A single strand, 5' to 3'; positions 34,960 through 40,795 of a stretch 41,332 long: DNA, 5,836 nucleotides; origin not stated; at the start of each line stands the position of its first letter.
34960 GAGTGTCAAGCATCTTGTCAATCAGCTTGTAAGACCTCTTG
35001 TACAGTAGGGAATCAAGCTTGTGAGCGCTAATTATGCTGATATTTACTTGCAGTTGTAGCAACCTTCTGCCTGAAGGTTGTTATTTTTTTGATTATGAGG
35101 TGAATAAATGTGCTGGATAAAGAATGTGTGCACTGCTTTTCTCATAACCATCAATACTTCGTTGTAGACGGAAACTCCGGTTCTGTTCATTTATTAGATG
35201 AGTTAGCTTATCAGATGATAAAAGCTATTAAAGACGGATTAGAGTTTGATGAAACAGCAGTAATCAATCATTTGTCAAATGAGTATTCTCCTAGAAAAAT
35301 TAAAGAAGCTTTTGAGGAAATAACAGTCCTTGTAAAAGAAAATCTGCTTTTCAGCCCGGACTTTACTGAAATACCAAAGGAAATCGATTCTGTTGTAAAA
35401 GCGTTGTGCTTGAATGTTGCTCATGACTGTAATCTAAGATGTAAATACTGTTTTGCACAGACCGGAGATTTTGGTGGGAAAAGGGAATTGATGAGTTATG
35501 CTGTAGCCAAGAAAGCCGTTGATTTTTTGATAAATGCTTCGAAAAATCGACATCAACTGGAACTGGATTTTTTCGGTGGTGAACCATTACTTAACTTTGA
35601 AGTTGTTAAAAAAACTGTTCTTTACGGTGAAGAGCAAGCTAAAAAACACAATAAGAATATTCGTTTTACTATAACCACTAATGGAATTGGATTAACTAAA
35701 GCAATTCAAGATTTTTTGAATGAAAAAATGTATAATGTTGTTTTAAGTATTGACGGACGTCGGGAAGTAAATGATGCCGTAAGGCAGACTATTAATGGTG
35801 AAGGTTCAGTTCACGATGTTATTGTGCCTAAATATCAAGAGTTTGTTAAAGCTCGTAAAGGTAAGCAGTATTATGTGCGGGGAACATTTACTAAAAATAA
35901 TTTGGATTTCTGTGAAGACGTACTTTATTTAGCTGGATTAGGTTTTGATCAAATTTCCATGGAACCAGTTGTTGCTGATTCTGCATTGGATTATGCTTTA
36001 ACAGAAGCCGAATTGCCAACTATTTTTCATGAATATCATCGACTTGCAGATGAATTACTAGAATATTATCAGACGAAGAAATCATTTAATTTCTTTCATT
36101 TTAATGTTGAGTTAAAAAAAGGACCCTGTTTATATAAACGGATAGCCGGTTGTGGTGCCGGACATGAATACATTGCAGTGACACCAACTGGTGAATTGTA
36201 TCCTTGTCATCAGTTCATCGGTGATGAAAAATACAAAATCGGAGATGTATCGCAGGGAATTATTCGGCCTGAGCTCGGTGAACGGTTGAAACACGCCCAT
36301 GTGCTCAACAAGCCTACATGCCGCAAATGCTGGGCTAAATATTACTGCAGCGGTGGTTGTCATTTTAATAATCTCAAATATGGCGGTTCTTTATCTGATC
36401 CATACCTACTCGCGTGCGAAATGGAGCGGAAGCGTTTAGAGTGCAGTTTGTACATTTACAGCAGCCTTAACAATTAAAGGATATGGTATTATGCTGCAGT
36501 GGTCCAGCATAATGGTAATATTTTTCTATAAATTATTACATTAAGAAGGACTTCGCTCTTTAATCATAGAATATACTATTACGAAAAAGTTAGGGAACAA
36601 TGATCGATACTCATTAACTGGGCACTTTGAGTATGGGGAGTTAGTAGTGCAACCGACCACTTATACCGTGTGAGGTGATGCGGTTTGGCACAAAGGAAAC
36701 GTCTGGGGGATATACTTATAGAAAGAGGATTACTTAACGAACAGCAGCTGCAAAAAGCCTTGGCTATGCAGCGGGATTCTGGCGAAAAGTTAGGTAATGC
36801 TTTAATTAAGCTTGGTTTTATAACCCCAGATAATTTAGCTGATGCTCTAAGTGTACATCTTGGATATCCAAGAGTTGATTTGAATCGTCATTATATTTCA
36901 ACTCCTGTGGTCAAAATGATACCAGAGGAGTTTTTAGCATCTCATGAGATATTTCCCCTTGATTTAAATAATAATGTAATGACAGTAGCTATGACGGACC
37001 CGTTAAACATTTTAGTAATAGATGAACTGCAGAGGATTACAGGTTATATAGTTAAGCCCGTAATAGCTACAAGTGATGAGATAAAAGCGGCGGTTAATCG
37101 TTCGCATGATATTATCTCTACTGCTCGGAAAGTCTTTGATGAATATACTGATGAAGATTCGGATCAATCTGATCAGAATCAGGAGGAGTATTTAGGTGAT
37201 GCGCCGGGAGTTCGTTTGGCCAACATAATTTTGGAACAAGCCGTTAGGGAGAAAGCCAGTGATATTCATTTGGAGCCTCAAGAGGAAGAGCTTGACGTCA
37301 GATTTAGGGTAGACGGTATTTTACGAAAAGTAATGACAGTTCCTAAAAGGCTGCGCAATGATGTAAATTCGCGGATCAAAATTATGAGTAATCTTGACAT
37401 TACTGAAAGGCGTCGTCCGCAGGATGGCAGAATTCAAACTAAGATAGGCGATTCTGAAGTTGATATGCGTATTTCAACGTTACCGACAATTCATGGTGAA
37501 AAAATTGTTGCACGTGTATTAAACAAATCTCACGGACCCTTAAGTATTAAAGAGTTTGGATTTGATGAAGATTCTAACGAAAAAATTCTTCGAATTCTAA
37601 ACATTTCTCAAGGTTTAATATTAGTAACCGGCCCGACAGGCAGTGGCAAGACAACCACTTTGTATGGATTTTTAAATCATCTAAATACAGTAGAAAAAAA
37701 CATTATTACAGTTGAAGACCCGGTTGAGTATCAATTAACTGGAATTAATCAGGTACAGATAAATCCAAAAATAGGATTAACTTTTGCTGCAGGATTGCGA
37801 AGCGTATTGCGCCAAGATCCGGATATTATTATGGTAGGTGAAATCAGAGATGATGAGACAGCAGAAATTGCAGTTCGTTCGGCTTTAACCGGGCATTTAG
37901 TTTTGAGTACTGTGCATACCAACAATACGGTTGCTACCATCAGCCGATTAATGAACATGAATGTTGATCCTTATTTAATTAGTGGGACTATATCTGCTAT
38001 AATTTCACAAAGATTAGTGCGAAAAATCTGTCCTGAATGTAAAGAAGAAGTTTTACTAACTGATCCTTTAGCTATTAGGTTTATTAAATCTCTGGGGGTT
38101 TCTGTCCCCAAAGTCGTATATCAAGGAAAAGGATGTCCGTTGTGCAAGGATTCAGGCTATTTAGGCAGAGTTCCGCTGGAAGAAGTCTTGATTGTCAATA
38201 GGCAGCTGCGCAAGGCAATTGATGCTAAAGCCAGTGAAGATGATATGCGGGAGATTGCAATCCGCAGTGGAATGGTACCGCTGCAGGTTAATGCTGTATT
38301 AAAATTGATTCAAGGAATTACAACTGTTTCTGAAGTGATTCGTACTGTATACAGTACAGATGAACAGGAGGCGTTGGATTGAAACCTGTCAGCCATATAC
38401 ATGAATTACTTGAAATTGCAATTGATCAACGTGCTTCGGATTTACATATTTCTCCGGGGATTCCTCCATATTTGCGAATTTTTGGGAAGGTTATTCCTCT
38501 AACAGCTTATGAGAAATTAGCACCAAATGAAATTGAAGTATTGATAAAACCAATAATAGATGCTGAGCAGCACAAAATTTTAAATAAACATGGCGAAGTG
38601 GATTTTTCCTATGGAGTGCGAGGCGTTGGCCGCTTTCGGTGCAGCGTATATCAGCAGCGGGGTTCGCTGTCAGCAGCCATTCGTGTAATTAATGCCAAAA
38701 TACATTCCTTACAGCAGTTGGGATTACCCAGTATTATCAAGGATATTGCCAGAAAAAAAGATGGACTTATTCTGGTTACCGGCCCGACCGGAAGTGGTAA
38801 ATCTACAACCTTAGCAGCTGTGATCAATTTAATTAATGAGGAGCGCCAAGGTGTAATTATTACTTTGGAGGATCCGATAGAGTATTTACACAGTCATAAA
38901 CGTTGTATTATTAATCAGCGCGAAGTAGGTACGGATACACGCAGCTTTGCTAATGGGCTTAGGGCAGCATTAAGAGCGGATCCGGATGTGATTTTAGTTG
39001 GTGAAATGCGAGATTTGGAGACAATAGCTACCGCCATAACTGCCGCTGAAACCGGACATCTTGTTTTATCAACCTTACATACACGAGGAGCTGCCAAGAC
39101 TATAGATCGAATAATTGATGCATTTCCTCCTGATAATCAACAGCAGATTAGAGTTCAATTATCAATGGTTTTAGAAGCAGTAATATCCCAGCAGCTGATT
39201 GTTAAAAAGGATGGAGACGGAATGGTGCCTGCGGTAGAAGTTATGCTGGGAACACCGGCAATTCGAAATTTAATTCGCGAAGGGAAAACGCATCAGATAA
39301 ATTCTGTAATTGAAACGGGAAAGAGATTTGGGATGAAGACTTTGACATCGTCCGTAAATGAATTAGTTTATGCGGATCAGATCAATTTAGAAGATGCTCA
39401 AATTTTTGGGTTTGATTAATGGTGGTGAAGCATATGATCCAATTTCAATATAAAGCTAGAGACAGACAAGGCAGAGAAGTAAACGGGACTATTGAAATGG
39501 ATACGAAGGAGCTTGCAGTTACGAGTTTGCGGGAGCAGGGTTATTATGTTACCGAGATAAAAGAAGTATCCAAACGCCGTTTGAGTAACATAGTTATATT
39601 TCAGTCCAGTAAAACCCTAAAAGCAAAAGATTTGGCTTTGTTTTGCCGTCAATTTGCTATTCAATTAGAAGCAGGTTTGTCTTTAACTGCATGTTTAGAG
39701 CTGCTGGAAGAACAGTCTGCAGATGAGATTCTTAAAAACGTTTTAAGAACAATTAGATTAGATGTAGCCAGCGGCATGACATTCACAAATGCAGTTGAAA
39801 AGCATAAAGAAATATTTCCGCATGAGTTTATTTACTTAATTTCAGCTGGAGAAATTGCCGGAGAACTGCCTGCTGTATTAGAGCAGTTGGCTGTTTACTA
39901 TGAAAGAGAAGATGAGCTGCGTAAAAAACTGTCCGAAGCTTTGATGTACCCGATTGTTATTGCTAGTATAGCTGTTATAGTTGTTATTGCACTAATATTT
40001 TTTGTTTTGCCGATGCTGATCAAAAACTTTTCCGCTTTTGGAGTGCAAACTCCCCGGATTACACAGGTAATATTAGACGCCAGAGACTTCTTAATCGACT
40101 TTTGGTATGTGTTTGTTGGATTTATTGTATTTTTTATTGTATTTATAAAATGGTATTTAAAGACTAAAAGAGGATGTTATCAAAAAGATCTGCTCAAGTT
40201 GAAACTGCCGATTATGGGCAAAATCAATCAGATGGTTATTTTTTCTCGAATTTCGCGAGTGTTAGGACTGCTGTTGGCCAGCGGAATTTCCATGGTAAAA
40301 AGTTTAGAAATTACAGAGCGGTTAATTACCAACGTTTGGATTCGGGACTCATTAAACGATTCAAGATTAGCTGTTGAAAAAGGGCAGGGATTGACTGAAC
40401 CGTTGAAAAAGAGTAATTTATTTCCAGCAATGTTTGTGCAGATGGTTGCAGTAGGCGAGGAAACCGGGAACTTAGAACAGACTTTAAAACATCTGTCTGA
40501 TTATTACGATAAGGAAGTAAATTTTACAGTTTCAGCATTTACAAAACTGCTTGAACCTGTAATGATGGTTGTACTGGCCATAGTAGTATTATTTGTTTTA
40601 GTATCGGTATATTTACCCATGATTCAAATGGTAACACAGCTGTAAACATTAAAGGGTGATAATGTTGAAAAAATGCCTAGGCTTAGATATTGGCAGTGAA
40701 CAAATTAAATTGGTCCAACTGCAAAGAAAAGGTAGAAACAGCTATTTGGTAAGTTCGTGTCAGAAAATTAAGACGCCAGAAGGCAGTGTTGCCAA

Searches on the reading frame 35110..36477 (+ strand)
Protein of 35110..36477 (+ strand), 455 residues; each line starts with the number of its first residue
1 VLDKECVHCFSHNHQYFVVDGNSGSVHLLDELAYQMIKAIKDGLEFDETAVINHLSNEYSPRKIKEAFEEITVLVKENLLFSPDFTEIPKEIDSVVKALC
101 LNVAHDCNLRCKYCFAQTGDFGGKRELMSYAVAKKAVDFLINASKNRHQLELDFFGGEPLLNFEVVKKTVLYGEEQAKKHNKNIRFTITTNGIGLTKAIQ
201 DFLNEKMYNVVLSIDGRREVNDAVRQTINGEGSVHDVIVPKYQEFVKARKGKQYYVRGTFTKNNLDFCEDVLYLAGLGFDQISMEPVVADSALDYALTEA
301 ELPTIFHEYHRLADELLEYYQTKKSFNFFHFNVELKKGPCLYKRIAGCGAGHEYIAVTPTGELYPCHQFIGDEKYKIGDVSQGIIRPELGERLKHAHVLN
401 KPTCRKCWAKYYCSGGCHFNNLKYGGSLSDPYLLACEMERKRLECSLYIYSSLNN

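Call 38: search_protein_families(library=pfam, proteins=[window:35110-36477:+], max_evalue=0.001)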
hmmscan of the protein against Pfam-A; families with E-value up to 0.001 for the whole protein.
window:35110-36477:+ (455 aa): 3 families
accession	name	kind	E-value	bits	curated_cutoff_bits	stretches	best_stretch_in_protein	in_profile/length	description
PF04055.27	Radical_SAM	-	1.5e-12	48.5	29.5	1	102-237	2-129/166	Radical SAM superfamily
PF13353.11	Fer4_12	-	2.6e-11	44.4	22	1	103-234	11-132/137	4Fe-4S single cluster domain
PF13186.11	SPASM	-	0.0003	21.4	21.5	1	348-408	1-67/67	Iron-sulfur cluster-binding domain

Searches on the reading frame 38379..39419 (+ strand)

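Call 38: search_protein_families(library=pfam, proteins=[window:38379-39419:+], max_evalue=0.001)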
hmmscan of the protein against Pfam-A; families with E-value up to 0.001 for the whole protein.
window:38379-39419:+ (346 aa): 6 families
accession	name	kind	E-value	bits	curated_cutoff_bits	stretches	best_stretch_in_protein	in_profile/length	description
PF00437.27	T2SSE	-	1.8e-46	158.9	24.9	1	86-277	94-281/370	Type II/IV secretion system protein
PF13401.12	AAA_22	-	9.7e-06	26.4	27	1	126-201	3-61/130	AAA domain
PF13604.12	AAA_30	-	1.1e-05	25.6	27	1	119-160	9-50/191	AAA domain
PF13191.12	AAA_16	-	2.3e-05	25.4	32.6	1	120-219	16-103/167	AAA ATPase domain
PF13555.12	AAA_29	-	4.2e-05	23.6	27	1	126-152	20-46/61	P-loop containing region of AAA domain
PF25199.1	nSTAND_NTPase5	-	7.9e-05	23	34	1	119-170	32-83/145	Novel STAND NTPase 5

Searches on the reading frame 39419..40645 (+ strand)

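Call 38: search_protein_families(library=pfam, proteins=[window:39419-40645:+], max_evalue=0.001)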
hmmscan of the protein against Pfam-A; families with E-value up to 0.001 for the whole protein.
window:39419-40645:+ (408 aa): 1 family
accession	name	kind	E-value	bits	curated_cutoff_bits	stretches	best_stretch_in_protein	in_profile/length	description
PF00482.28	T2SSF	-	5.5e-55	185.1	25.2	2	75-198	1-125/125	Type II secretion system (T2SS), protein F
